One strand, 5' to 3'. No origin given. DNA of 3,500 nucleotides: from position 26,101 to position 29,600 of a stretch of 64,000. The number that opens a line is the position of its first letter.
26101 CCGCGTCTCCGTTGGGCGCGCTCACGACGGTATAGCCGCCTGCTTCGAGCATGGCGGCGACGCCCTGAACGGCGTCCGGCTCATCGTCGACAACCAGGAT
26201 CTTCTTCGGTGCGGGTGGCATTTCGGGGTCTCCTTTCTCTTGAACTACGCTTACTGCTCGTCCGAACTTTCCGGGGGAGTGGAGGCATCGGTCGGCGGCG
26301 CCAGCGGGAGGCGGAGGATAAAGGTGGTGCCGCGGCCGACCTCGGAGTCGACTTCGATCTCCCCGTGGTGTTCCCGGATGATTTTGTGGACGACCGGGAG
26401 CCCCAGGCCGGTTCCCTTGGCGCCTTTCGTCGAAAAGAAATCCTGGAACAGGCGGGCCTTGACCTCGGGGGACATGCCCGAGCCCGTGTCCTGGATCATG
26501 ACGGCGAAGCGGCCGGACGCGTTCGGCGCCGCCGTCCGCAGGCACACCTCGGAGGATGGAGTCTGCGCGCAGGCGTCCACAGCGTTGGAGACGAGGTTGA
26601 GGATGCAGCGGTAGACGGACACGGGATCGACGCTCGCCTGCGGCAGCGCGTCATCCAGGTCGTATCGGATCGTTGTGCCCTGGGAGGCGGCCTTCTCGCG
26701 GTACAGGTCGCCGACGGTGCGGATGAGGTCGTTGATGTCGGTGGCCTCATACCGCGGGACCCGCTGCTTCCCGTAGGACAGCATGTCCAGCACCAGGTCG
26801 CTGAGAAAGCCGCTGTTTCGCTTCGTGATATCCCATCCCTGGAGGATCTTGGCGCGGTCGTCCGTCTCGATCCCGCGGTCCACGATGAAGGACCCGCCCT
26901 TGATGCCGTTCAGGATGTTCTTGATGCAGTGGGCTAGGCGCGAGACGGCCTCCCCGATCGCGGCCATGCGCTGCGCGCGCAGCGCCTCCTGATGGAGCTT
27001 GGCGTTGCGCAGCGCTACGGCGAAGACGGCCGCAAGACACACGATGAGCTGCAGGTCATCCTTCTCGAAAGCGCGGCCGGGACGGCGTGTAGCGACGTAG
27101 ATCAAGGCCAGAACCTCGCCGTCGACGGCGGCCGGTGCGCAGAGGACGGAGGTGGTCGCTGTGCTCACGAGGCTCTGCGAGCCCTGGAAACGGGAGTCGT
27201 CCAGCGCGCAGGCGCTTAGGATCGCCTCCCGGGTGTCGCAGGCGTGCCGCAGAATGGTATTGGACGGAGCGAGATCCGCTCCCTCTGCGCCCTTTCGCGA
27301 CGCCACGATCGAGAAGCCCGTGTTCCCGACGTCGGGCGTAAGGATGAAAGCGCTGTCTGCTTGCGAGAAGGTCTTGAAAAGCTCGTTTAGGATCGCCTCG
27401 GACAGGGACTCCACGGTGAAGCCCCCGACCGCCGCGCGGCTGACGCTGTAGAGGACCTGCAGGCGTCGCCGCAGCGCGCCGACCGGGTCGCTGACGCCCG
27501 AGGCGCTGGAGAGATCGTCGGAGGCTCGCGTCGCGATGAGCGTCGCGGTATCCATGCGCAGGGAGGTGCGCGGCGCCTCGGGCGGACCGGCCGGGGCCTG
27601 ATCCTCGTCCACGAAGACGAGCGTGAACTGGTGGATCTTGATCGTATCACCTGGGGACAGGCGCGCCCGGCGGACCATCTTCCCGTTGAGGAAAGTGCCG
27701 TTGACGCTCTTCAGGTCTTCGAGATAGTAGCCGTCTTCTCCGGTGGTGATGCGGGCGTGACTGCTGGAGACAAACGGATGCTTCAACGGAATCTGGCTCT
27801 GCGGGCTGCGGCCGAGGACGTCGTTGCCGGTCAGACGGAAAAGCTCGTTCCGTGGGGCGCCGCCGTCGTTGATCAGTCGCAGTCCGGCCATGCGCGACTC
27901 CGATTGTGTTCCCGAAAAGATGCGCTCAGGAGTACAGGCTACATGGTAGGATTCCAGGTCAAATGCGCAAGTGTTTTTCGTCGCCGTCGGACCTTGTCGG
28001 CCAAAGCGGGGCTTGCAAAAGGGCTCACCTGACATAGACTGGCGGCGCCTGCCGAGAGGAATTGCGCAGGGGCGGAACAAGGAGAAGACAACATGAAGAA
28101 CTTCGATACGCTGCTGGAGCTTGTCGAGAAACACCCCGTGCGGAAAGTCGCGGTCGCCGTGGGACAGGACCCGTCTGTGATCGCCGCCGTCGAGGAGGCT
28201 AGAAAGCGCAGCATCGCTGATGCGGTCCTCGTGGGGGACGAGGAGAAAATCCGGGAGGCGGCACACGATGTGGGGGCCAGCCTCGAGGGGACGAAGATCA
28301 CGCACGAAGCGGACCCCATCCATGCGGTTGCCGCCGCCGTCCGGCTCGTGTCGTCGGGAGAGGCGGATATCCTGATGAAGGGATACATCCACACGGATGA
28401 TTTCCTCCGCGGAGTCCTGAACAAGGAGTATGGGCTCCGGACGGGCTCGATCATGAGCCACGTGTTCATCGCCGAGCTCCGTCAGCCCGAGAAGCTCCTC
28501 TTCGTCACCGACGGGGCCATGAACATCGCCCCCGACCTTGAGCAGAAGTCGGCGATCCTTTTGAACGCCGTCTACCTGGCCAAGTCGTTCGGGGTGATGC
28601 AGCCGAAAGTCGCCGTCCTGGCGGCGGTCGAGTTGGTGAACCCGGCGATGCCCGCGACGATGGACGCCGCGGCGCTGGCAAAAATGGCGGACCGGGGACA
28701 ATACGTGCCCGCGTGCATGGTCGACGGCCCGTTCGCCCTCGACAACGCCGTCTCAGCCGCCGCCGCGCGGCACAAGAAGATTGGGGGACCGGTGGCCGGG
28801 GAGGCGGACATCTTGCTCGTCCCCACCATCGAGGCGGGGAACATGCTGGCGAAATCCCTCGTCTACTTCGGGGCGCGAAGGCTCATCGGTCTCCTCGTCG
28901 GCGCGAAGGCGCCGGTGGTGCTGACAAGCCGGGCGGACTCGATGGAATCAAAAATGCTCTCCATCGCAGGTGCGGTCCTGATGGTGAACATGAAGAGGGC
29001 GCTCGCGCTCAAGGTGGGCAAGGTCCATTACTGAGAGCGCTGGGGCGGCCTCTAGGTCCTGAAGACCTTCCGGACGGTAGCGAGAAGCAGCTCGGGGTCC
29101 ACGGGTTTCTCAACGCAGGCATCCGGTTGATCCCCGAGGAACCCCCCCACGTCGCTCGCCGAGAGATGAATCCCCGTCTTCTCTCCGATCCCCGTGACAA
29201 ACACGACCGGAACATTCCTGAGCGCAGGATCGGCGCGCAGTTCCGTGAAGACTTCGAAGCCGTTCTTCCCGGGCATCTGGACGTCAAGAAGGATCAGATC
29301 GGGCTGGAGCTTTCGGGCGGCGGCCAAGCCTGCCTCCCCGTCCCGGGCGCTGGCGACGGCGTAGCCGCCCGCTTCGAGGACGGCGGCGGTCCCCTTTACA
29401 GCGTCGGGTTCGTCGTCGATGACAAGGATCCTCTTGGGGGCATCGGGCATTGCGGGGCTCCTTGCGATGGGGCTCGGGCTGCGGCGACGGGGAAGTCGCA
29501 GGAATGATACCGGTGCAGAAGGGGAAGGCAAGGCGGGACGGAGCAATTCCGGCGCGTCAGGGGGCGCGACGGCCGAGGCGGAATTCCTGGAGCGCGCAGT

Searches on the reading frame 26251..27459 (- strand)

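Call 39: search_protein_families(library=pfam, proteins=[window:26251-27459:-], max_evalue=0.001)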
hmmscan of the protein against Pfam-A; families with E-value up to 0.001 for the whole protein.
window:26251-27459:- (402 aa): 5 families
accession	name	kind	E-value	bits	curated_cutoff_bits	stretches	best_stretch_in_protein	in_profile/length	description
PF02518.31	HATPase_c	-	2.7e-26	92.6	26.4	1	278-387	2-110/111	Histidine kinase-, DNA gyrase B-, and HSP90-like ATPase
PF01590.32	GAF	-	2e-09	38.5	22.4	1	17-150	3-133/133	GAF domain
PF13185.12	GAF_2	-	5.4e-08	33.6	28.6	1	15-150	3-135/136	GAF domain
PF14501.12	HATPase_c_5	-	0.0001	22.6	22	1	280-373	4-91/102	GHKL domain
PF13581.12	HATPase_c_2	-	0.00036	21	27.4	0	291-382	41-125/127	Histidine kinase-like ATPase domain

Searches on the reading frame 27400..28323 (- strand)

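Call 39: search_protein_families(library=pfam, proteins=[window:27400-28323:-], max_evalue=0.001)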
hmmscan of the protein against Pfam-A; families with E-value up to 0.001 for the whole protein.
window:27400-28323:- (308 aa): 2 families
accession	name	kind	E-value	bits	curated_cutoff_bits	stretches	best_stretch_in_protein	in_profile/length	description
PF00498.31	FHA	-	5.9e-19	68.7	20.7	1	169-230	2-66/67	FHA domain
PF16697.10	Yop-YscD_cpl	-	1.7e-09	38.3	33.2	1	162-240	12-93/94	Inner membrane component of T3SS, cytoplasmic domain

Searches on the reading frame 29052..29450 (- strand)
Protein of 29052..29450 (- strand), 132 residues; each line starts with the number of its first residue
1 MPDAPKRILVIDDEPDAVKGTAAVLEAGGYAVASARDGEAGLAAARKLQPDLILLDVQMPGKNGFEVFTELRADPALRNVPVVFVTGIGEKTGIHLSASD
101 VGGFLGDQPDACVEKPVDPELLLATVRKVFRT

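Call 39: search_protein_families(library=pfam, proteins=[window:29052-29450:-], max_evalue=0.001)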
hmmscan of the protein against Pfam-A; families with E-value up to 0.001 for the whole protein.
window:29052-29450:- (132 aa): 1 family
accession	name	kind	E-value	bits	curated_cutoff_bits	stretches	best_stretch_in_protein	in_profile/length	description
PF00072.30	Response_reg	-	9.6e-22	77.7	30.2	1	8-126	1-110/111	Response regulator receiver domain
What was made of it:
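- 29052..29450 (-): Single-domain response regulator (REC only). Pfam Response_reg E=9.6e-22 (call 39).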

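Call 52: search_protein_families(library=padloc, proteins=[window:29052-29450:-], max_evalue=0.001)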
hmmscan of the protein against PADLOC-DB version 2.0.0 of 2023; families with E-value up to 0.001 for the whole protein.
window:29052-29450:- (132 aa): 2 families
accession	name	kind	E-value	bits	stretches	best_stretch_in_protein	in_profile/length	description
PDLC00405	SduA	-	1.3e-09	36.1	1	5-65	6-66/323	DUF4263 domain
PDLC04055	PD-T4-6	-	0.00093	16.1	1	3-86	363-446/496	-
